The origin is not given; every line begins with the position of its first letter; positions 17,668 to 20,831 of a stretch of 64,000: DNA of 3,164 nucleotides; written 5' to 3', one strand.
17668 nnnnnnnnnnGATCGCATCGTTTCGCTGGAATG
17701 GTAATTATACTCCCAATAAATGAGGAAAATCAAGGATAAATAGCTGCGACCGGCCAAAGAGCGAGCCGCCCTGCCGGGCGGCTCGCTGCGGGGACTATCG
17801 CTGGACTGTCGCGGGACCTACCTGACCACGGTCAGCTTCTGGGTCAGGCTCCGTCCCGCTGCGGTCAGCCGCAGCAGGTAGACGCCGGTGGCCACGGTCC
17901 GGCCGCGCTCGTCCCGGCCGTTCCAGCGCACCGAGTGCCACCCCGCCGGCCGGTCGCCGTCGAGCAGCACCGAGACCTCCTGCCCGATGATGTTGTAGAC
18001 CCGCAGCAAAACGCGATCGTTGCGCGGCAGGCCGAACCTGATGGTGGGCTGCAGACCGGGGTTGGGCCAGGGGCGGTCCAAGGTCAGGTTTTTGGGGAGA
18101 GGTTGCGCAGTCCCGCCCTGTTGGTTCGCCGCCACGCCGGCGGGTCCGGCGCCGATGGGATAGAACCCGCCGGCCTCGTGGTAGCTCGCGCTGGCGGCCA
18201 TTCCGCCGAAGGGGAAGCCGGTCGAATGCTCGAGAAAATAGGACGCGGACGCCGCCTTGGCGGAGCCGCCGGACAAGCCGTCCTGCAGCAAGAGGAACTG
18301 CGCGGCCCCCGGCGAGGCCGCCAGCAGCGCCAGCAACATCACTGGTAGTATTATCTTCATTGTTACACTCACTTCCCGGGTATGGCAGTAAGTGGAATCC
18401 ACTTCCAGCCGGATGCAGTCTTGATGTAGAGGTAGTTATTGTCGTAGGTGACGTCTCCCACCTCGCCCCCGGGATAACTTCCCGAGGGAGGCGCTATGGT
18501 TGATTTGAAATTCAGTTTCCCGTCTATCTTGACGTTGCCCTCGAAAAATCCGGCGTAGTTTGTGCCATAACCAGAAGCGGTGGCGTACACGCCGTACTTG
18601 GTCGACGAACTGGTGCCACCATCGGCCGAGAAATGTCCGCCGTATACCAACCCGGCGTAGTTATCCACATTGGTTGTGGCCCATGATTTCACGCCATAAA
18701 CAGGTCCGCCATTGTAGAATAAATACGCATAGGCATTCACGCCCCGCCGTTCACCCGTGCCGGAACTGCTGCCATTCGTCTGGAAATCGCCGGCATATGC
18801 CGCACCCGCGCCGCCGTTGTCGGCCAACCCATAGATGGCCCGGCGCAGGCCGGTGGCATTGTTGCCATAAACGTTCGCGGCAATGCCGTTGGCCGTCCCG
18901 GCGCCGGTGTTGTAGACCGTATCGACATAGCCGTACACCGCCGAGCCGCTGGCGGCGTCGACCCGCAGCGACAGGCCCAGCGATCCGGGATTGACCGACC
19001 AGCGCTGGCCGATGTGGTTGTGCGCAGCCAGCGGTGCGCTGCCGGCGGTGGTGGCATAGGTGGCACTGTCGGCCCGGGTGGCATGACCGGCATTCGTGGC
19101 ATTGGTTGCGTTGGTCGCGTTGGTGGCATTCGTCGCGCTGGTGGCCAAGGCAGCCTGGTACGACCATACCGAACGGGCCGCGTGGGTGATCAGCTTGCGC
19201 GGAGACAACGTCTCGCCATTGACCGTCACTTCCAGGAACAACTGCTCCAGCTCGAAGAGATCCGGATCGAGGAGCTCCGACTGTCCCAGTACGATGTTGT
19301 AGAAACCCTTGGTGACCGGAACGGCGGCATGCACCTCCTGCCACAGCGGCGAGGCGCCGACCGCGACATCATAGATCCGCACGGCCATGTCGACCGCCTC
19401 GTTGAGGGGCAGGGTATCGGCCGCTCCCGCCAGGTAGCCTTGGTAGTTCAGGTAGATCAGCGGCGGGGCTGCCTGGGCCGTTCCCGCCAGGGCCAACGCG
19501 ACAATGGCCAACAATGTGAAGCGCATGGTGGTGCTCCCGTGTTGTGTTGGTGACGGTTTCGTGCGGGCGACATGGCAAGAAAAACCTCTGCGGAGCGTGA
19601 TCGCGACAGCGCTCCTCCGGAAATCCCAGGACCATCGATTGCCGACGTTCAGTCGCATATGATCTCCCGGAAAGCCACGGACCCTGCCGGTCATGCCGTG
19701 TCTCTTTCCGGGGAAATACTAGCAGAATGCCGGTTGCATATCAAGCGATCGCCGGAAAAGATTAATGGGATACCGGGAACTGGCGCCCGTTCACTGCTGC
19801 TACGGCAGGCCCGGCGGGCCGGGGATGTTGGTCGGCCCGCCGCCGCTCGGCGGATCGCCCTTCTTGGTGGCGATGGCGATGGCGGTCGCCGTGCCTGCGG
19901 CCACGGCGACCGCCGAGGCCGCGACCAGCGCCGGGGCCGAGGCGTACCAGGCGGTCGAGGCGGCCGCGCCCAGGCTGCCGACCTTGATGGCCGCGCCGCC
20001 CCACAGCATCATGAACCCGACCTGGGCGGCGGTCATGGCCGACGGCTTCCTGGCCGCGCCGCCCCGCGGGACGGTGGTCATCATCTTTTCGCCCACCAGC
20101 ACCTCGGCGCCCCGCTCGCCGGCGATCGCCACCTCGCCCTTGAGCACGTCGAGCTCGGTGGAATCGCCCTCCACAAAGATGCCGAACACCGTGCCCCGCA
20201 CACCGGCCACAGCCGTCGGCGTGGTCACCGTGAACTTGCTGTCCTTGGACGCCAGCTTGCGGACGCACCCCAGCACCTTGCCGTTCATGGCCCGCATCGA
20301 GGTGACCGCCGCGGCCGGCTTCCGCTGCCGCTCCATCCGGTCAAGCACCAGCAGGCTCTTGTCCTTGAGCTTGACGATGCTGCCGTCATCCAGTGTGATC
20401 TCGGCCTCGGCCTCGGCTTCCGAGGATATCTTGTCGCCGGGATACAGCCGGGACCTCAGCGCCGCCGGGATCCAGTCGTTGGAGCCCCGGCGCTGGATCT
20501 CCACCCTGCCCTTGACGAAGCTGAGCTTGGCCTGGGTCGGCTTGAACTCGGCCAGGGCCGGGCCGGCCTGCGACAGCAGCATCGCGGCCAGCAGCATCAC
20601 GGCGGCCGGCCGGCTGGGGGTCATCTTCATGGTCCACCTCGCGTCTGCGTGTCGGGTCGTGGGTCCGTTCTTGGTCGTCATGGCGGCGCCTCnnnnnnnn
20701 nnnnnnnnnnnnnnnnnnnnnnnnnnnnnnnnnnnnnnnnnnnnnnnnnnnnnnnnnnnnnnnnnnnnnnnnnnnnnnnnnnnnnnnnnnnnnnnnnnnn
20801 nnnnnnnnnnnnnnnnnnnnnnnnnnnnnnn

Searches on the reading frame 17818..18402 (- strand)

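Call 88: search_protein_families(library=pfam, proteins=[window:17818-18402:-], max_evalue=0.001)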
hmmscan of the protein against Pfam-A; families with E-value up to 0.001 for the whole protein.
window:17818-18402:- (194 aa): 1 family
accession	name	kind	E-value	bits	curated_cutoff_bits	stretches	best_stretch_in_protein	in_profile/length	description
PF13860.13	FlgD_ig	-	1e-07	32.2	27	1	129-182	23-76/79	FlgD Ig-like domain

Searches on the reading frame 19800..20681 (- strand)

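Call 88: search_protein_families(library=pfam, proteins=[window:19800-20681:-], max_evalue=0.001)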
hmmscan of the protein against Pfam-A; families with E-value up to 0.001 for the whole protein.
window:19800-20681:- (293 aa): 1 family
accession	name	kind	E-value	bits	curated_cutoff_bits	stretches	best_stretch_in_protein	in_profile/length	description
PF04773.18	FecR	-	2.2e-14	54.1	24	1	83-184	1-96/97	FecR protein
